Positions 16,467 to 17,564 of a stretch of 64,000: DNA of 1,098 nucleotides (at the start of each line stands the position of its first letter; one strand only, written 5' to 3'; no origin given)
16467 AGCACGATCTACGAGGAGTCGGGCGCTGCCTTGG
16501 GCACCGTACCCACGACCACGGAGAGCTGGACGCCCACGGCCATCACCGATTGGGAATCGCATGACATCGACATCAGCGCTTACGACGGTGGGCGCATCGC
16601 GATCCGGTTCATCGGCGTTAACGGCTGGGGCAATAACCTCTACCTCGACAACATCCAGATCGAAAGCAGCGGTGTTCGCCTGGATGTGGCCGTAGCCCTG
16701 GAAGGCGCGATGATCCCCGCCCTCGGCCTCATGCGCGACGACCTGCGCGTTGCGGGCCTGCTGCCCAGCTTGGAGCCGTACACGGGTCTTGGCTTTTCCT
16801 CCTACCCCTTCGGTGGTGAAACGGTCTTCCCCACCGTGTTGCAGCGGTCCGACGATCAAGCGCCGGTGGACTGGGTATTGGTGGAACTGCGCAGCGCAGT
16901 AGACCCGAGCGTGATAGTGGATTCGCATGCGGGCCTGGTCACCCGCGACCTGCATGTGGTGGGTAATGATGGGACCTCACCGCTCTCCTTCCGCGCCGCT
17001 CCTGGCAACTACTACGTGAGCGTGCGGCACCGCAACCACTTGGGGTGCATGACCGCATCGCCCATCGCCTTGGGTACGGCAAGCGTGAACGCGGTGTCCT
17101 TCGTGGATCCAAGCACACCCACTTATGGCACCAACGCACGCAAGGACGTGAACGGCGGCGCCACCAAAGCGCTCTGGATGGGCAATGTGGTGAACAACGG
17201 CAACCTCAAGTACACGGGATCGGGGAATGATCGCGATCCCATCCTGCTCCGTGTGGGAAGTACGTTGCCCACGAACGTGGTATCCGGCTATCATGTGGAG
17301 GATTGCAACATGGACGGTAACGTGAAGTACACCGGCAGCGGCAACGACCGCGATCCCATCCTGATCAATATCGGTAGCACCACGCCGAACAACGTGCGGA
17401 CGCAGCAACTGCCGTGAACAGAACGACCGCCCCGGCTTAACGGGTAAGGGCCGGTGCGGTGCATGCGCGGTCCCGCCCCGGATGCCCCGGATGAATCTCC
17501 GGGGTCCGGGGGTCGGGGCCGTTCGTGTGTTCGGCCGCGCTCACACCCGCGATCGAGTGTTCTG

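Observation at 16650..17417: Shared, unrecognised C-terminal module with tandem dockerin/EF-hand-like repeats and a terminal QLP in two giant secreted proteins that lack the T9SS CTD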

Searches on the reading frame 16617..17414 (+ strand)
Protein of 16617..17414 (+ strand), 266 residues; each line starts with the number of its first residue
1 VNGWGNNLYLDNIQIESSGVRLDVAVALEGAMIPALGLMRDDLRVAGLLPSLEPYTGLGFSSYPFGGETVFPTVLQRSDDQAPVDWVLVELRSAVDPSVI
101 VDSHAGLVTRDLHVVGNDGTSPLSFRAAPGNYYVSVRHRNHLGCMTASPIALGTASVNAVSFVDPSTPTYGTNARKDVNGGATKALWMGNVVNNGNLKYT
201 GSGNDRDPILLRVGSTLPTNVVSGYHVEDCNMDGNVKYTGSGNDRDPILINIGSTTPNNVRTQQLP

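Call 2: search_protein_families(library=pfam, proteins=[window:16617-17414:+], max_evalue=1)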
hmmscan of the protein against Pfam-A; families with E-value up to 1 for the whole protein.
window:16617-17414:+ (266 aa): 0 families

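Call 3: search_protein_families(library=ncbifam, proteins=[window:16617-17414:+], max_evalue=1)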
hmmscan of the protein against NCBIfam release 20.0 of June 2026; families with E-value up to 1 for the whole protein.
window:16617-17414:+ (266 aa): 0 families

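Call 5: find_homologous_proteins(query=window:16617-17414:+, max_evalue=0.001)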
Query window:16617-17414:+ (266 aa): 948 proteins with E <= 0.001 among 2862 candidates; the best 120 are listed.
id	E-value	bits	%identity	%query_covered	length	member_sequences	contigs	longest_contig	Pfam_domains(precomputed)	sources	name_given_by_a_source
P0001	4.2e-89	316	58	100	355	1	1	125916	-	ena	-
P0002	1.5e-88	315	58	100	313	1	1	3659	-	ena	-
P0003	1.3e-86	308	56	100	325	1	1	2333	-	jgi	jgi:hypothetical protein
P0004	1.1e-83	299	55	100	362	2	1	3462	-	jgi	jgi:hypothetical protein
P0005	3.3e-83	297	54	100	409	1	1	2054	-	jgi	jgi:hypothetical protein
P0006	1.2e-81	292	53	100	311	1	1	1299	-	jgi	jgi:hypothetical protein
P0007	3.3e-80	287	54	100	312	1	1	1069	-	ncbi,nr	ncbi:MAG TPA: hypothetical protein PK760_15905, partial [Flavobacteriales bacterium]|nr:hypothetical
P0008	1.1e-79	286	55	100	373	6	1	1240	-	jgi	-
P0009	1.6e-78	282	54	99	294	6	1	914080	-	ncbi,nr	ncbi:MAG: hypothetical protein IPO17_01995 [Flavobacteriales bacterium]|nr:hypothetical protein [Fla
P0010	1.3e-77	279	71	67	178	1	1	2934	-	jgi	jgi:hypothetical protein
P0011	1.4e-77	279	52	100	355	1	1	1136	-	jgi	jgi:hypothetical protein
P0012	2.0e-77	278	58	94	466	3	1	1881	PF17164.11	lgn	-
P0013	3.9e-77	277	56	93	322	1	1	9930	-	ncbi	-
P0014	5.8e-77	277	53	97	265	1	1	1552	-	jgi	jgi:hypothetical protein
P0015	8.8e-77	276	54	95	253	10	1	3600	-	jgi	jgi:hypothetical protein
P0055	9.1e-72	260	54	93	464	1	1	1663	-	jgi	-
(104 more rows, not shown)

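Call 11: search_solved_structures(query=A1, max_evalue=10, show_alignments=3)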
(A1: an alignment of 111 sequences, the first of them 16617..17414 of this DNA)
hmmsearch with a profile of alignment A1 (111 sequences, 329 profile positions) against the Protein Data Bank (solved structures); distinct sequences matched with E-value up to 10: 1.
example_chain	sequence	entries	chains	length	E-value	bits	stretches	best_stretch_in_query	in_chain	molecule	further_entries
9l5r_d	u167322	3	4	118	1.5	11.1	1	78-126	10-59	Small nuclear ribonucleoprotein Sm D1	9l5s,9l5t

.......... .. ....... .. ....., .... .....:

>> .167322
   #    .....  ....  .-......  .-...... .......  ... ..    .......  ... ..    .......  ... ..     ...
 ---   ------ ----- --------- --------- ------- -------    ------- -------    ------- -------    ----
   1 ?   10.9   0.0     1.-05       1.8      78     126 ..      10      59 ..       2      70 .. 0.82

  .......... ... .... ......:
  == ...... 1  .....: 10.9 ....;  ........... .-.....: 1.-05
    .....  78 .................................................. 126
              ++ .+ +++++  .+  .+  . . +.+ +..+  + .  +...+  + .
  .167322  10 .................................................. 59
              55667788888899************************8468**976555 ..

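Call 18: predict_structure(alignment_id=A1)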
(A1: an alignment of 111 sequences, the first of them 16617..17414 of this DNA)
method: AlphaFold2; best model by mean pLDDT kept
length: 266 residues; sequences in the alignment: 111
mean_pLDDT: 93.4   pTM: 0.89
mean pLDDT of the five models: 93.4, 93.2, 92.9, 92.7, 92.7
residues with pLDDT >= 90: 231; 70-90: 22; 50-70: 12; < 50: 1
segments of 3 or more residues with pLDDT < 50: none
pLDDT, mean of each block of 10 residues (from residue 1): 59 73 98 97 98 95 86 97 98 97 97 97 96 98 98 95 98 95 97 96 96 88 98 97 96 88 96
secondary structure, 60 per line:
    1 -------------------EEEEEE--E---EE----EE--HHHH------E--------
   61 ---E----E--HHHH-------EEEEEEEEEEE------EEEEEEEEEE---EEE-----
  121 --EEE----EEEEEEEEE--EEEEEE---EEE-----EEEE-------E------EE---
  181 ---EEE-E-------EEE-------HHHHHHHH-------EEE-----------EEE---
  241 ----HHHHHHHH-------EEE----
elements in order: E20-25 H42-45 H72-75 E83-93 E100-109 E113-115 E123-125 E130-138 E141-146 E150-152 E158-161 E184-186 E196-198 H206-213 E221-223 E235-237 H245-252 E260-262

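Call 21: fold_search(model_id=the predicted structure, library=pdb)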
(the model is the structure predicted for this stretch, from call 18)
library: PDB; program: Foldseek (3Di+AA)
matches with E <= 10: 250; with E <= 0.001: 0
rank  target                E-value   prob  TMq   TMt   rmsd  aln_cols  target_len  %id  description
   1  6yoa_A                1.6e-02  0.95  0.25  0.44   9.3       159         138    7  Lig v 1 structure and the inflammatory response to the Ole e 1 protein family (released 2020-05-13)
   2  4wi0_B                2.8e-02  0.85  0.23  0.37   7.9       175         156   10  Crystal structure of Coh3ScaB-XDoc_M2ScaA complex: A C-terminal interface mutant of type II Cohesin-X-Dockerin complex (released 2015-10-07)
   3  4u3s_B                3.0e-02  0.77  0.26  0.41   6.1       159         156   14  Crystal structure of Coh3ScaB-XDoc_M1ScaA complex: A N-terminal interface mutant of type II Cohesin-X-Dockerin complex (released 2015-07-29)
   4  6yoa_B                6.2e-02  0.72  0.24  0.42  10.1       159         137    6  Lig v 1 structure and the inflammatory response to the Ole e 1 protein family (released 2020-05-13)
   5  2b59_B                9.5e-02  0.84  0.33  0.52   6.4       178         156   12  The type II cohesin dockerin complex (released 2005-10-11)
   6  2nsm                  1.4e-01  0.69  0.17  0.12   3.8        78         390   17  Crystal structure of the human carboxypeptidase N (Kininase I) catalytic domain (released 2007-04-24)
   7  6hif_Y                1.5e-01  0.44  0.15  0.39   4.8        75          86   16  Kuenenia stuttgartiensis hydrazine dehydrogenase complex (released 2019-04-17)
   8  4fl4_I                2.7e-01  0.54  0.27  0.24   8.0       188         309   10  Scaffoldin conformation and dynamics revealed by a ternary complex from the Clostridium thermocellum cellulosome (released 2012-06-27)
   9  1rho_A                3.4e-01  0.16  0.11  0.19   8.1        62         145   14  STRUCTURE OF RHO GUANINE NUCLEOTIDE DISSOCIATION INHIBITOR (released 1997-10-15)
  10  5cag                  3.8e-01  0.12  0.19  0.18  11.1       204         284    9  Crystal structure of a putative adhesin (BACOVA_02677) from Bacteroides ovatus ATCC 8483 at 3.00 A resolution (PSI Commu (released 2015-10-14)
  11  2xet_B                5.2e-01  0.13  0.16  0.38   6.5        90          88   16  Conserved hydrophobic clusters on the surface of the Caf1A usher C-terminal domain are important for F1 antigen assemb (released 2010-09-22)
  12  1rho_C                5.2e-01  0.11  0.10  0.19   7.5        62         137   13  STRUCTURE OF RHO GUANINE NUCLEOTIDE DISSOCIATION INHIBITOR (released 1997-10-15)
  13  4iyk                  6.2e-01  0.15  0.19  0.23   9.3       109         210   12  Crystal structure of a putative carbohydrate binding protein (BACUNI_04699) from Bacteroides uniformis ATCC 8492 at 2.00 (released 2013-02-20)
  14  2nbp_MODEL_1_A        6.6e-01  0.12  0.19  0.34   7.9       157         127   10  Solution structure of the T119M variant of transthyretin in its monomeric state (released 2017-05-10)
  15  5aq0_A                7.5e-01  0.38  0.19  0.52   3.1        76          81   12  The structure of the Transthyretin-like domain of the first catalytic domain of the HUMAN Carboxypeptidase D (released 2016-09-28)
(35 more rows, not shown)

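Call 26: find_related_loci(query=A1, collection=genome_contigs, flank=10000)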
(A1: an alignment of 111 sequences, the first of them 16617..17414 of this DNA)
Query A1 (266 aa) in genome_contigs; peptide patterns used: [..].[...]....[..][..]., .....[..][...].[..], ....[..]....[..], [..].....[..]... (x = any residue, [..] = any of these).
595 stretches matched a pattern (row limit reached: there are more); 587 encode a relative of the query (tblastn E <= 1e-3); the best 80 are kept; 80 distinct loci.
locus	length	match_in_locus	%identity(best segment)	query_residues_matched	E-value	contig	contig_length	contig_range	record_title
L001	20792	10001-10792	61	1-266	2e-98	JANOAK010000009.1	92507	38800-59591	MAG: Flavobacteriales bacterium isolate VAR_18_metabat_312 VAR_18_k141_3119930, whole genome shotgun sequence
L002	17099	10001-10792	58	1-266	5e-94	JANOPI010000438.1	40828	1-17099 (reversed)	MAG: Flavobacteriales bacterium isolate VAR_4_metabat_71 VAR_4_k141_700573, whole genome shotgun sequence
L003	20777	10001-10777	56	12-266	3e-83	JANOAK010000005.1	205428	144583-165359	MAG: Flavobacteriales bacterium isolate VAR_18_metabat_312 VAR_18_k141_602914, whole genome shotgun sequence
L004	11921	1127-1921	52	1-266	1e-83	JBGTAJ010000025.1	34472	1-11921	MAG: Flavobacteriales bacterium isolate JTS-AC70 k141_2133608, whole genome shotgun sequence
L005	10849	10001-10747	58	17-266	3e-82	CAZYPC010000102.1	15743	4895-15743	MAG TPA_asm: uncultured Chryseobacterium sp. isolate SRP189682_co1_319 genome assembly, contig: NODE_7617_length_15743_c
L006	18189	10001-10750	56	15-266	7e-81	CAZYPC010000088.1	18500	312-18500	MAG TPA_asm: uncultured Chryseobacterium sp. isolate SRP189682_co1_319 genome assembly, contig: NODE_5753_length_18500_c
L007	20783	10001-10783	50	1-264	2e-80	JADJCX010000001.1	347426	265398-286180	MAG: Flavobacteriales bacterium isolate Aved_18-Q3-R54-62_BATAC.823_sub tig00008887-10-3478160, whole genome shotgun seq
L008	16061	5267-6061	50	1-266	6e-80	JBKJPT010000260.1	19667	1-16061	MAG: Flavobacteriales bacterium isolate ant_bin.469 k117_4571153, whole genome shotgun sequence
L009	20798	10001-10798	50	2-266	8e-79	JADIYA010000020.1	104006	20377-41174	MAG: Flavobacteriales bacterium isolate AalE_18-Q3-R2-46_BAT3C.189 tig00011001-10-1041580, whole genome shotgun sequence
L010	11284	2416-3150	55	21-266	2e-78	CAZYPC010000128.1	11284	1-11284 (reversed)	MAG TPA_asm: uncultured Chryseobacterium sp. isolate SRP189682_co1_319 genome assembly, contig: NODE_13262_length_11284_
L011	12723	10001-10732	56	19-266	7e-78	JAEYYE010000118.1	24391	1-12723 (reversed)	MAG: Bacteroidetes bacterium isolate OH_CBlB_34 k127_1217255, whole genome shotgun sequence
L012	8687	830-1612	52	4-266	6e-77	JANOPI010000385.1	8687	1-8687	MAG: Flavobacteriales bacterium isolate VAR_4_metabat_71 VAR_4_k141_838091, whole genome shotgun sequence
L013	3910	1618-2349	54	20-266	2e-76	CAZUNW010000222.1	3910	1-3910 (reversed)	MAG TPA_asm: uncultured Chryseobacterium sp. isolate SRP193358_co1_73 genome assembly, contig: NODE_76179_length_3910_co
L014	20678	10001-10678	53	38-266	1e-75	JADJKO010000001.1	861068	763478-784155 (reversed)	MAG: Flavobacteriales bacterium isolate EsbE_18-Q3-R3-47_BATAC.451 tig00000790-10-8595540, whole genome shotgun sequence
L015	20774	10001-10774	53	7-266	1e-75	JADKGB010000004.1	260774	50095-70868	MAG: Flavobacteriales bacterium isolate Ribe_18-Q3-R11-54_BAT3C.87 tig00004425-10-2599060, whole genome shotgun sequence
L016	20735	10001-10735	52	20-266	4e-75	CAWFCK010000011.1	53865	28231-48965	MAG: uncultured Flavobacteriales bacterium isolate MFD04651.bin.2.152 genome assembly, contig: contig_23565, whole genom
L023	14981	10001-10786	52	7-266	5e-74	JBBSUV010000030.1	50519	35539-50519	MAG: Flavobacteriales bacterium isolate SVL2_sbin.57 SVL2_sbin.57_k141_1426569_L_50519_cov_24.3264, whole genome shotgun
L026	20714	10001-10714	55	28-266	2e-73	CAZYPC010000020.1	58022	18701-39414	MAG TPA_asm: uncultured Chryseobacterium sp. isolate SRP189682_co1_319 genome assembly, contig: NODE_523_length_58022_co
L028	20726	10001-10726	51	20-266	4e-72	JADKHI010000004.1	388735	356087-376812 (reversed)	MAG: Flavobacteriales bacterium isolate Skiv_18-Q3-R9-52_BAT3C.268 tig00287281-10-3884850, whole genome shotgun sequence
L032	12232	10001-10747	55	18-266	3e-73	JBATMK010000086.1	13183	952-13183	MAG: Flavobacteriales bacterium isolate MFD10527_ilm_asm_bin7 k127_95297, whole genome shotgun sequence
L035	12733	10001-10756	49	12-266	1e-71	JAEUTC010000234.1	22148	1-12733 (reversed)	MAG: Flavobacteriales bacterium isolate new MAG-319 k141_579771, whole genome shotgun sequence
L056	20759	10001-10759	46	10-266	2e-68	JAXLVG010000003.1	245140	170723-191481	MAG: Flavobacteriales bacterium isolate STL-BAC50 C1.239.fa-3, whole genome shotgun sequence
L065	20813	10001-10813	48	9-266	7e-68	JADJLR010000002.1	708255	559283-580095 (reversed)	MAG: Flavobacteriales bacterium isolate EsbW_18-Q3-R4-48_BAT3C.247 tig00002453-10-7089480, whole genome shotgun sequence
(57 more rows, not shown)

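Call 28: search_protein_families(library=pfam, alignment_id=A1, max_evalue=10)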
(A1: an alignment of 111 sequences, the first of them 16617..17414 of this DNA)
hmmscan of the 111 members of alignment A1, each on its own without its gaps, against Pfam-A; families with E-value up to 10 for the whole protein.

A. member 1, window:16617-17414:+ (266 aa): 0 families

B. families by the number of members that match (of 111 scanned): 39 families (the first 25 are shown)
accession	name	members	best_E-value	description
PF20773.4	InhA-like_MAM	9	1.2e-06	Immune inhibitor A-like, MAM domain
PF07495.19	Y_Y_Y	5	0.029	Y_Y_Y domain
PF25489.1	At5g54830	4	0.00011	At5g54830-like domain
PF06823.17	DUF1236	3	0.0099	Protein of unknown function (DUF1236)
PF05481.17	Myco_19_kDa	3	0.017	Mycobacterium 19 kDa lipoprotein antigen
PF17164.10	DUF5122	2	2.7e-39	Domain of unknown function (DUF5122) beta-propeller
PF01483.27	P_proprotein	2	1.4e-15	Proprotein convertase P-domain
PF00801.26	PKD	2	1.9e-06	PKD domain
PF18911.6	PKD_4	2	0.00013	PKD domain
PF07691.17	PA14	2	0.00017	PA14 domain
PF00400.38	WD40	2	0.015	WD domain, G-beta repeat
PF24837.1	AMIN-like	2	0.037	AMIN-like domain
PF10342.15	Kre9_KNH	2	0.043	Kre9/KNH-like N-terminal Ig-like domain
PF13472.12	Lipase_GDSL_2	2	0.049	GDSL-like Lipase/Acylhydrolase family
PF13385.13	Laminin_G_3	1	1e-07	Concanavalin A-like lectin/glucanases superfamily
PF00404.24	Dockerin_1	1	3.1e-05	Dockerin type I domain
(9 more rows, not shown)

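Call 29: search_protein_representatives(alignment_id=A1)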
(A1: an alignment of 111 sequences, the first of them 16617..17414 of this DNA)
Query: 111 sequences, 329 profile positions. Proteins with E-value up to 0.001 (for the whole library): 13017; up to 1e-10: 10301; up to 1e-30: 4644. The best 150 are listed.
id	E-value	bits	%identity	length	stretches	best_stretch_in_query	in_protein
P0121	1.3e-130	451.9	-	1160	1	16-329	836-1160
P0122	2.0e-130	451.2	-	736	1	70-329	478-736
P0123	4.5e-127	440.2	-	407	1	72-329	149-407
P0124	6.4e-127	439.7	-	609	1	32-329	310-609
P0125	3.2e-126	437.4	-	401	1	76-329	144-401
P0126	1.9e-125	434.9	-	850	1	82-329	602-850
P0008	2.4e-125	434.5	-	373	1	43-329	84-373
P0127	3.1e-125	434.1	-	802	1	84-329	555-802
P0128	3.2e-125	434.1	-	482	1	67-329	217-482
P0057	1.0e-124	432.4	-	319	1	32-329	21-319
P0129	1.1e-124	432.4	-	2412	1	76-329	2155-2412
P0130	3.0e-124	430.9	-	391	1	16-329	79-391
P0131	6.2e-124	429.9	-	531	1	59-329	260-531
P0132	3.5e-123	427.4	-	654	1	75-329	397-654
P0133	5.2e-123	426.8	-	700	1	71-329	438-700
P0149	7.9e-121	419.7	-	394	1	62-329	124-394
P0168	6.0e-118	410.2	-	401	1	43-329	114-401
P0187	1.0e-116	406.2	-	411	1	76-329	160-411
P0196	3.5e-116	404.4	-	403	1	72-329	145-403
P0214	5.3e-115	400.5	-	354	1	66-329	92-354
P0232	5.1e-114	397.3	-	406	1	64-329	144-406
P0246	1.8e-113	395.5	-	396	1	37-329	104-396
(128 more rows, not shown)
